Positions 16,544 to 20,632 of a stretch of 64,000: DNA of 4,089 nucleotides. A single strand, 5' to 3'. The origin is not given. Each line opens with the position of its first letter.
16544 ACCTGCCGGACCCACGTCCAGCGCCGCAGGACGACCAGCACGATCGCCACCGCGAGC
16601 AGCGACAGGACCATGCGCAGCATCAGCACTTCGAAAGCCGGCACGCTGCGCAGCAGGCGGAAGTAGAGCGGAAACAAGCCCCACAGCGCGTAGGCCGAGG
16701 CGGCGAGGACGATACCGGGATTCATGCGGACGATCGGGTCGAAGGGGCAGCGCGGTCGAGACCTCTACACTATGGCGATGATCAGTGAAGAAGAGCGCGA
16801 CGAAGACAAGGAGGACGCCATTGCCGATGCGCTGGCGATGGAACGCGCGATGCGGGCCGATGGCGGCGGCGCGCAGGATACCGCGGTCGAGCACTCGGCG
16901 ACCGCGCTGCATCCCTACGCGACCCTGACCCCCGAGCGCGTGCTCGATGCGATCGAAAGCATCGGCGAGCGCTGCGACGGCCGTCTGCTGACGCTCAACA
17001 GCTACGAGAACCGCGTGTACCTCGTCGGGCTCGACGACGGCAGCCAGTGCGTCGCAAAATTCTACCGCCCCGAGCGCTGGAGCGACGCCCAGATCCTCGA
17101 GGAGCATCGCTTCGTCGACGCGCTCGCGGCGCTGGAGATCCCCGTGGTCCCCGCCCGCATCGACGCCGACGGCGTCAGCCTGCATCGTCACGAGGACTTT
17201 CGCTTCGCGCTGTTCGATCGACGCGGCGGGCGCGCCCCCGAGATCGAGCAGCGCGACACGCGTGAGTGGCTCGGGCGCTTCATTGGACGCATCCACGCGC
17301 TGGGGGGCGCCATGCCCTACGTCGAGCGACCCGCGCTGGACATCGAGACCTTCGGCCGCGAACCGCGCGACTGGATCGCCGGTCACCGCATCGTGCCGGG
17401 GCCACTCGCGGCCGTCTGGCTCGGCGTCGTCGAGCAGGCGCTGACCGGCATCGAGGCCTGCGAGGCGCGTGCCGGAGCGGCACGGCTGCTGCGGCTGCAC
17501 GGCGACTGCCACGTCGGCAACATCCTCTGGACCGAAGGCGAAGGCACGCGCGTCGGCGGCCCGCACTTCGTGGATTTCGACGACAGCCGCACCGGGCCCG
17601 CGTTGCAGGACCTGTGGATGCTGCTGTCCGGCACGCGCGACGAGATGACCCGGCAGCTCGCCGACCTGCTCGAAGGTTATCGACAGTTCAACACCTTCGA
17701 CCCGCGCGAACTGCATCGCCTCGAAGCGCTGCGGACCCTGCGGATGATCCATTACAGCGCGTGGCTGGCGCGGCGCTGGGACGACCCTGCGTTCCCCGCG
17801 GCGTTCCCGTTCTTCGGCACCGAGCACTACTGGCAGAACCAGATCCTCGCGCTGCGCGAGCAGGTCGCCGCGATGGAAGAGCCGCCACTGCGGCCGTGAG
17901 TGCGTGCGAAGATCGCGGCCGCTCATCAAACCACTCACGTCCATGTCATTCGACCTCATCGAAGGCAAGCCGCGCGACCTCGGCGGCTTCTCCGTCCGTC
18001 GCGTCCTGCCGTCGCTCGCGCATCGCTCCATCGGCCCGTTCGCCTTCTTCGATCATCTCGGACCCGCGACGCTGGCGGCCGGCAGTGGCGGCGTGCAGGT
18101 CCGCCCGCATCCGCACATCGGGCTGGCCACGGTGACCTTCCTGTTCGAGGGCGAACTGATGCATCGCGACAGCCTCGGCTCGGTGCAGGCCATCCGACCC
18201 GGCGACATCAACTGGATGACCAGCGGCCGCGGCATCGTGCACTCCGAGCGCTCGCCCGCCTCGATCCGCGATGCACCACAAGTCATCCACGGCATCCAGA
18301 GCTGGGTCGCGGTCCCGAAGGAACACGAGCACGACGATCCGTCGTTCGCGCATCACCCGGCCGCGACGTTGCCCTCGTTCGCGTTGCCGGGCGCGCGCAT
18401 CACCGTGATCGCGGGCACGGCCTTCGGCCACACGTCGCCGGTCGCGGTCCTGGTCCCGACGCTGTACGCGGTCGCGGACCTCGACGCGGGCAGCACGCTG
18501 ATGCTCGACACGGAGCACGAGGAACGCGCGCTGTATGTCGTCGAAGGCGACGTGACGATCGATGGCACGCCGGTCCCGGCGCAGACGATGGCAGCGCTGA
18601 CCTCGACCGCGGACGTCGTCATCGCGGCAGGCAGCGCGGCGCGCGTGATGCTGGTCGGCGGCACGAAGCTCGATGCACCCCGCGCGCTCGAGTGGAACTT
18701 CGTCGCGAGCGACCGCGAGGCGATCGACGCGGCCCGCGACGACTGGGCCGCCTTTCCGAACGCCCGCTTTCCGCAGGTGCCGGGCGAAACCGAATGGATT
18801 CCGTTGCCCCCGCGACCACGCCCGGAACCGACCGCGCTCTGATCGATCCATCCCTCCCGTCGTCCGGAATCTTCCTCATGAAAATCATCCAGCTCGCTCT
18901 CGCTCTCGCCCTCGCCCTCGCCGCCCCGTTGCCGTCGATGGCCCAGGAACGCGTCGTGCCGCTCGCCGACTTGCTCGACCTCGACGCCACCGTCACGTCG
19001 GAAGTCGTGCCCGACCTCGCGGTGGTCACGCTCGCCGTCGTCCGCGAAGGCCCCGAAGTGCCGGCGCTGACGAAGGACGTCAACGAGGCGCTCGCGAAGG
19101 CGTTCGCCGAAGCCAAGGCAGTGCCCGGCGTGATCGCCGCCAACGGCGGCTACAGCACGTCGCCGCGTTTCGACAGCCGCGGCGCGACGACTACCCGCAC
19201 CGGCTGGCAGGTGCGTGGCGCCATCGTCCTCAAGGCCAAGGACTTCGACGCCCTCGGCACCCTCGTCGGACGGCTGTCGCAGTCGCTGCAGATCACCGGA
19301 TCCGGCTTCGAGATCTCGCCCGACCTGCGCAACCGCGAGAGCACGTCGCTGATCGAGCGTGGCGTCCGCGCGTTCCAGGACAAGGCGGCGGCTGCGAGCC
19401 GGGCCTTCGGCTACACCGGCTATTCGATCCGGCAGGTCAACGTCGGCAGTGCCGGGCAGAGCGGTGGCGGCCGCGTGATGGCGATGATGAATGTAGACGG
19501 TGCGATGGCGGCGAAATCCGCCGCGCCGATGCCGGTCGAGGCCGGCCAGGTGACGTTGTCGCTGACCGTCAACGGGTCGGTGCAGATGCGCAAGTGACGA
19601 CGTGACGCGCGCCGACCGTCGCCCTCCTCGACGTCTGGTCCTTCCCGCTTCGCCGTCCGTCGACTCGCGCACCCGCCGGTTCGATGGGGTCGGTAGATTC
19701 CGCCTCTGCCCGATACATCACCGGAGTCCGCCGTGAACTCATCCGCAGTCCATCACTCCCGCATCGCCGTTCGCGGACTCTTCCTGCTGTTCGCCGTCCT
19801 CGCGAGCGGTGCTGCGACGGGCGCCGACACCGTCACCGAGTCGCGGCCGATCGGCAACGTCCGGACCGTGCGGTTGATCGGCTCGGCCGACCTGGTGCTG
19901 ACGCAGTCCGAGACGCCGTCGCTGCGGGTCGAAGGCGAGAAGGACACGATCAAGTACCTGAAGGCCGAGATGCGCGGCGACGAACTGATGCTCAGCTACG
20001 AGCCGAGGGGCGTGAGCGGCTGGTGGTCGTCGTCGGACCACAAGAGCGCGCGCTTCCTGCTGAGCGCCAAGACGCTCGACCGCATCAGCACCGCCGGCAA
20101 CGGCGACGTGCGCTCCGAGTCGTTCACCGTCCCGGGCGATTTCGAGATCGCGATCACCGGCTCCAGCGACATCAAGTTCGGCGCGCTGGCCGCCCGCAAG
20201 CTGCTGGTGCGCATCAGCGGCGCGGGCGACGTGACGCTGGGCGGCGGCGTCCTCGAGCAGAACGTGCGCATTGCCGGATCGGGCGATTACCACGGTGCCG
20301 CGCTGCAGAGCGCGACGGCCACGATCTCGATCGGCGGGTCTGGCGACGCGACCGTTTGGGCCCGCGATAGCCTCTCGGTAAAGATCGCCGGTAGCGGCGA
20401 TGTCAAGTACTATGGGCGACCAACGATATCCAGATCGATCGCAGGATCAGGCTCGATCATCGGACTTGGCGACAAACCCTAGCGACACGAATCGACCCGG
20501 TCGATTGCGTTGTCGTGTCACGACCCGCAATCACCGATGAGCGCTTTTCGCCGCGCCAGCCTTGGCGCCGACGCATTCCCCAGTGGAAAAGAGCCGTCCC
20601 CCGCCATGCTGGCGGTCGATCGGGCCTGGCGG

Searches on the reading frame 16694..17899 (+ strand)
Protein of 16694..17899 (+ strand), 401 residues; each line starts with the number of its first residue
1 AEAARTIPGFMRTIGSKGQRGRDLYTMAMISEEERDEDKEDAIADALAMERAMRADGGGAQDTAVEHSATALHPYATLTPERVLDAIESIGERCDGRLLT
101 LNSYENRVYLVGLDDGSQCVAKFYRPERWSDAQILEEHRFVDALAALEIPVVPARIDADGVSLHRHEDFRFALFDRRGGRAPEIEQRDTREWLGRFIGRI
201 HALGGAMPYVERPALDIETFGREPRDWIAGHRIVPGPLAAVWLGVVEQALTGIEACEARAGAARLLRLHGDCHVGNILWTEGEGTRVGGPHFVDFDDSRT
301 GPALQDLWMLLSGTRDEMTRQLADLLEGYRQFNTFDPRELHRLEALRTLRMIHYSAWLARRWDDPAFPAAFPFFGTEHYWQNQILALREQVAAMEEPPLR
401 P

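Call 26: search_protein_families(library=pfam, proteins=[window:16694-17899:+], max_evalue=0.00001)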
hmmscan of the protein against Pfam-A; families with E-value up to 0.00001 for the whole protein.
window:16694-17899:+ (401 aa): 1 family
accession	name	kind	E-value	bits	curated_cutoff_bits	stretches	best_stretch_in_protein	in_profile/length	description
PF01636.29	APH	-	4.6e-32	112.1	23.2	1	103-340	7-236/239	Phosphotransferase enzyme family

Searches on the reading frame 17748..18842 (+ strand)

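Call 26: search_protein_families(library=pfam, proteins=[window:17748-18842:+], max_evalue=0.00001)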
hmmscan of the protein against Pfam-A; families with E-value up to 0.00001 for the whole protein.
window:17748-18842:+ (364 aa): 2 families
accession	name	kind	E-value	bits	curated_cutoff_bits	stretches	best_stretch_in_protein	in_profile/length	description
PF02678.22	Pirin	-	5.5e-31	107.2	26.1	1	81-187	2-108/108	Pirin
PF05726.19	Pirin_C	-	9.4e-20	71.4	27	1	241-335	2-99/103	Pirin C-terminal cupin domain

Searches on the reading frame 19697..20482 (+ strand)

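Call 26: search_protein_families(library=pfam, proteins=[window:19697-20482:+], max_evalue=0.00001)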
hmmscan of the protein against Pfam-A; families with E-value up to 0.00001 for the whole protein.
window:19697-20482:+ (261 aa): 1 family
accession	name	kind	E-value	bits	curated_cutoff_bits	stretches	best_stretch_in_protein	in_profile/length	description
PF10988.14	DUF2807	-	1.3e-38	133.1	24.2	1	57-242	4-181/181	Putative auto-transporter adhesin, head GIN domain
